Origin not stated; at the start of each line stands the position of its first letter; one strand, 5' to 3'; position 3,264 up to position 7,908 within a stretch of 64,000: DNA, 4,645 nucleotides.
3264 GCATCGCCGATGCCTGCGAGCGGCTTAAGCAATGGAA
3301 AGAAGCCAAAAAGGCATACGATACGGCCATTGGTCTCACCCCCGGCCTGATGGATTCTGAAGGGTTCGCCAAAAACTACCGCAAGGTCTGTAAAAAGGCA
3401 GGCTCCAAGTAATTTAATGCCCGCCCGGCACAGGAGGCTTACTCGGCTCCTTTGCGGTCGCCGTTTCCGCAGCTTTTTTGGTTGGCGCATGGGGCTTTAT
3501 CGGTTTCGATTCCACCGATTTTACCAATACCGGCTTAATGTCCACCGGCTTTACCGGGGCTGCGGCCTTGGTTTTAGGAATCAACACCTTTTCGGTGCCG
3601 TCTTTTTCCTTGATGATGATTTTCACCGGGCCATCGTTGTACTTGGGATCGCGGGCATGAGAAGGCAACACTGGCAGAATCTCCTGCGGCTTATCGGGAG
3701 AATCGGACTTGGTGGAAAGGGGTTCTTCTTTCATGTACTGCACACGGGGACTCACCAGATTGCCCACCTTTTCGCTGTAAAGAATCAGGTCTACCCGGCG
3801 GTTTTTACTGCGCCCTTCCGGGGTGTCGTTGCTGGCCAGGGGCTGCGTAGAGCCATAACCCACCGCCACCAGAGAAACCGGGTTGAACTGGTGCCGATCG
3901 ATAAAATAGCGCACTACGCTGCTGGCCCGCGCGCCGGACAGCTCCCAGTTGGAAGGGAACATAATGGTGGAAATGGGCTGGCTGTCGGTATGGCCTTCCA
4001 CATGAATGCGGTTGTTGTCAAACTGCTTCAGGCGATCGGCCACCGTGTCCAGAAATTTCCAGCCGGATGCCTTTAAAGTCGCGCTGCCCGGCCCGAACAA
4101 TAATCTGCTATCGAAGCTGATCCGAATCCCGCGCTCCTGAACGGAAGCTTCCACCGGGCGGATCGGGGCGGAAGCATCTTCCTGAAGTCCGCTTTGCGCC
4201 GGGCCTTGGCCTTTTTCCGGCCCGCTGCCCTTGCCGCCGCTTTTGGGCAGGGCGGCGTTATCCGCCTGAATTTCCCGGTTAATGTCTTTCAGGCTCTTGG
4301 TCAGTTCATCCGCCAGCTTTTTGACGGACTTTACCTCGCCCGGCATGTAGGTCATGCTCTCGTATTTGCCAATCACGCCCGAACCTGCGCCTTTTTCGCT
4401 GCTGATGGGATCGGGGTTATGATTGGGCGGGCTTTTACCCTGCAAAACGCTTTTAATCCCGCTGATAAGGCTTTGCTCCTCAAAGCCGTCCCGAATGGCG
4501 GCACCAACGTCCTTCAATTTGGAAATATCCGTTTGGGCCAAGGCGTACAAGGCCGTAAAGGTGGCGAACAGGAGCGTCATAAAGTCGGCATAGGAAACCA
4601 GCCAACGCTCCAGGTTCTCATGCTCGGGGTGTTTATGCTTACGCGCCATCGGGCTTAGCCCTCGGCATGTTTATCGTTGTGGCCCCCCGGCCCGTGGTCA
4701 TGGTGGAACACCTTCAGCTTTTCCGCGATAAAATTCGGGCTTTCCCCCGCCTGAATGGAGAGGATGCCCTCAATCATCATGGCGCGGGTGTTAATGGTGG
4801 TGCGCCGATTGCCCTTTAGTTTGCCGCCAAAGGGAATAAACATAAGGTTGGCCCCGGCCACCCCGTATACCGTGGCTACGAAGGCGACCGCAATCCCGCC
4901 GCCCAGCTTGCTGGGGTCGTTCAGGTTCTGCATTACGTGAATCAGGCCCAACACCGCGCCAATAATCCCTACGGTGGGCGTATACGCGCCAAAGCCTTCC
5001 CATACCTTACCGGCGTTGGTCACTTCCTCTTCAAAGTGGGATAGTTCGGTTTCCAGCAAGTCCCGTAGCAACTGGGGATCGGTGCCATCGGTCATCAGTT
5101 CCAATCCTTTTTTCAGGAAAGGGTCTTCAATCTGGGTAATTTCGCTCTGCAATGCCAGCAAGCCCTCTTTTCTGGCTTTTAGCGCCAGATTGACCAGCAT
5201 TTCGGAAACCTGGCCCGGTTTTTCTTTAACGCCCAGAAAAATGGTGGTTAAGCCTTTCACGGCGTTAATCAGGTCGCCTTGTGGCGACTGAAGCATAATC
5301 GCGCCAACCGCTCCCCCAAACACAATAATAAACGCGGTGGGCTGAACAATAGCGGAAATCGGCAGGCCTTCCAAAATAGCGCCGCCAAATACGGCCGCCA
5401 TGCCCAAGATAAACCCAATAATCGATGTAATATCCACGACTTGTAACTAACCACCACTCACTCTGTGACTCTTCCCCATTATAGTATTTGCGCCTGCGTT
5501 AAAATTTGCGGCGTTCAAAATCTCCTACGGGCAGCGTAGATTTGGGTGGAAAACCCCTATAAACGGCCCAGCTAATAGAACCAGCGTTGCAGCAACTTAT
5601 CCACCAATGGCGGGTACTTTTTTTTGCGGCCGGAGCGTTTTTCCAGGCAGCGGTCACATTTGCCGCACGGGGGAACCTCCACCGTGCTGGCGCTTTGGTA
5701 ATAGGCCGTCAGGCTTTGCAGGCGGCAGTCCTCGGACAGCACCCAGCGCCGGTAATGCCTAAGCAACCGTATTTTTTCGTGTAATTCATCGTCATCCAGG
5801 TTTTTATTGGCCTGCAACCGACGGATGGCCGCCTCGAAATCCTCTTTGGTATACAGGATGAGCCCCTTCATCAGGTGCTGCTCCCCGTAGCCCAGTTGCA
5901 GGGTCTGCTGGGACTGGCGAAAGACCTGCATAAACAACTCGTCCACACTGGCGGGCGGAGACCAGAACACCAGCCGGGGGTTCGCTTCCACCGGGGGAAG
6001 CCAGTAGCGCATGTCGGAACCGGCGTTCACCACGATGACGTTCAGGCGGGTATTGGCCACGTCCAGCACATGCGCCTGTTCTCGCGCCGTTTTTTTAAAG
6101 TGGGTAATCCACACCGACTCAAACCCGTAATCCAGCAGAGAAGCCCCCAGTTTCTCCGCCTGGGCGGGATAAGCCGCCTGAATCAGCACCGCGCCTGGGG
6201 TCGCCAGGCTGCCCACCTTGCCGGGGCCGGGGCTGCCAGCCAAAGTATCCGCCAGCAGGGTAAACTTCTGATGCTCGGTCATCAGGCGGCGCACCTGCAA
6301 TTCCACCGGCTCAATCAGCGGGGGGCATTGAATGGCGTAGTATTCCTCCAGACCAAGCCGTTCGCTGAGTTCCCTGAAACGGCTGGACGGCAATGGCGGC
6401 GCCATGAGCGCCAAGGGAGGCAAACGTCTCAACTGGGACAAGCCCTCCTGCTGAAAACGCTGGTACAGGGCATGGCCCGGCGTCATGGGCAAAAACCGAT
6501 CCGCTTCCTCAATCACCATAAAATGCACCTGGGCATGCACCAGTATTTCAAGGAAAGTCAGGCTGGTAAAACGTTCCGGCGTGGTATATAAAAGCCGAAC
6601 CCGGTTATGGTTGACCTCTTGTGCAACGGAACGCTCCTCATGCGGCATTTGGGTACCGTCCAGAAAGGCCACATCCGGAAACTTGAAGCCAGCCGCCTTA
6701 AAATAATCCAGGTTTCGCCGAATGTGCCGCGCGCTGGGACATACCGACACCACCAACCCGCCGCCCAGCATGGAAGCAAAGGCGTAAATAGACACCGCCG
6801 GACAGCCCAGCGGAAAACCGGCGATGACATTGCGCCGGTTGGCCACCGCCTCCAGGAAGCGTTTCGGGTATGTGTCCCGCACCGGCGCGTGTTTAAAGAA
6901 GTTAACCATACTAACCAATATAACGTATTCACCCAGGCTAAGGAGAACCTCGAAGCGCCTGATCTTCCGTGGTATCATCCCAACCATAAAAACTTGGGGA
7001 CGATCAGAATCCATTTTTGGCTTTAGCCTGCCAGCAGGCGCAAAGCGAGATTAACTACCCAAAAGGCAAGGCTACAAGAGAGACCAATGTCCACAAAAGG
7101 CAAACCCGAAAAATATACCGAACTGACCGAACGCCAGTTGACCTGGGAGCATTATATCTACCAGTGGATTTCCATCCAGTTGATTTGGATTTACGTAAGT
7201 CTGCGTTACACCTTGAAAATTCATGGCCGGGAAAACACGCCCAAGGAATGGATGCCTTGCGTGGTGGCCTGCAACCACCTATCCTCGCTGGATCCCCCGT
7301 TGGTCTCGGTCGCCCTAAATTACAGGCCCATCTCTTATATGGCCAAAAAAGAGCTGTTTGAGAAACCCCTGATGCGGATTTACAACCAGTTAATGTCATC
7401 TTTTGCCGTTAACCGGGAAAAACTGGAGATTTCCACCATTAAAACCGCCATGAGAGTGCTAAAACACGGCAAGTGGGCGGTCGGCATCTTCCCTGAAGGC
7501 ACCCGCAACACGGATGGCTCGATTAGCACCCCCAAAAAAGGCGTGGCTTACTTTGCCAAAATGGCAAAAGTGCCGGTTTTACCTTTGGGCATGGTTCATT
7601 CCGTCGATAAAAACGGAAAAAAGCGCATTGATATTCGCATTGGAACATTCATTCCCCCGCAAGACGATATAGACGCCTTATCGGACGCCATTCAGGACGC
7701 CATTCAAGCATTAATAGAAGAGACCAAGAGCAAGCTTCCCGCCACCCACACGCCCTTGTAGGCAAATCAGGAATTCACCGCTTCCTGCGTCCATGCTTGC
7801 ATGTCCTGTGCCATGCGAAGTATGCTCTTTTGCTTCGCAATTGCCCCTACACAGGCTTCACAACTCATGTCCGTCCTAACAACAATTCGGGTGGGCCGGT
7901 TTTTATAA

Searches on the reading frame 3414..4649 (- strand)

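Call 69: search_protein_families(library=pfam, proteins=[window:3414-4649:-], max_evalue=0.001)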
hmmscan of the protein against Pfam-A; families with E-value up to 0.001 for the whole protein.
window:3414-4649:- (411 aa): 2 families
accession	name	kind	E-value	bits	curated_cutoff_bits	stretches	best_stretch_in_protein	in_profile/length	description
PF00691.25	OmpA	-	1.9e-20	73.5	27.2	1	184-284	1-98/98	OmpA family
PF13677.11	MotB_plug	-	5e-15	55.3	24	1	4-56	4-58/58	Membrane MotB of proton-channel complex MotA/MotB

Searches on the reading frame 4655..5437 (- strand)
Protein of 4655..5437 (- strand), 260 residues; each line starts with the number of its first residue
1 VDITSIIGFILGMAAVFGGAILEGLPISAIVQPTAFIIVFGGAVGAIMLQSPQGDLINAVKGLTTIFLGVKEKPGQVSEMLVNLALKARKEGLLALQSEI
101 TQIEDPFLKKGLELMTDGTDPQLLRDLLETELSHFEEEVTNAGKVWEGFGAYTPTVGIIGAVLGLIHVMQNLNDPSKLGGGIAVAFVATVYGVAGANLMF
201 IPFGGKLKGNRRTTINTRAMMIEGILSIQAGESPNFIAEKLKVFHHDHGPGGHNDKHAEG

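Call 69: search_protein_families(library=pfam, proteins=[window:4655-5437:-], max_evalue=0.001)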
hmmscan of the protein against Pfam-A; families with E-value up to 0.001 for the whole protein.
window:4655-5437:- (260 aa): 2 families
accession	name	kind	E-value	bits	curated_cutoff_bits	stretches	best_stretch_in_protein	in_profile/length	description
PF01618.21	MotA_ExbB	-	8.4e-30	103.6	22.9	1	101-217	3-124/127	MotA/TolQ/ExbB proton channel family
PF20560.3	MotA_N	-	6.6e-11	42.7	27.3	1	6-89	1-88/91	Motility protein A N-terminal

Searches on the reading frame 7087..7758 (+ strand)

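Call 69: search_protein_families(library=pfam, proteins=[window:7087-7758:+], max_evalue=0.001)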
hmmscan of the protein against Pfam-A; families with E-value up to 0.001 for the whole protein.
window:7087-7758:+ (224 aa): 1 family
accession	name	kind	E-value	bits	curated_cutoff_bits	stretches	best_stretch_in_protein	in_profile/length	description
PF01553.26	Acyltransferase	-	8.8e-28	97.2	23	1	43-169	2-131/132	Acyltransferase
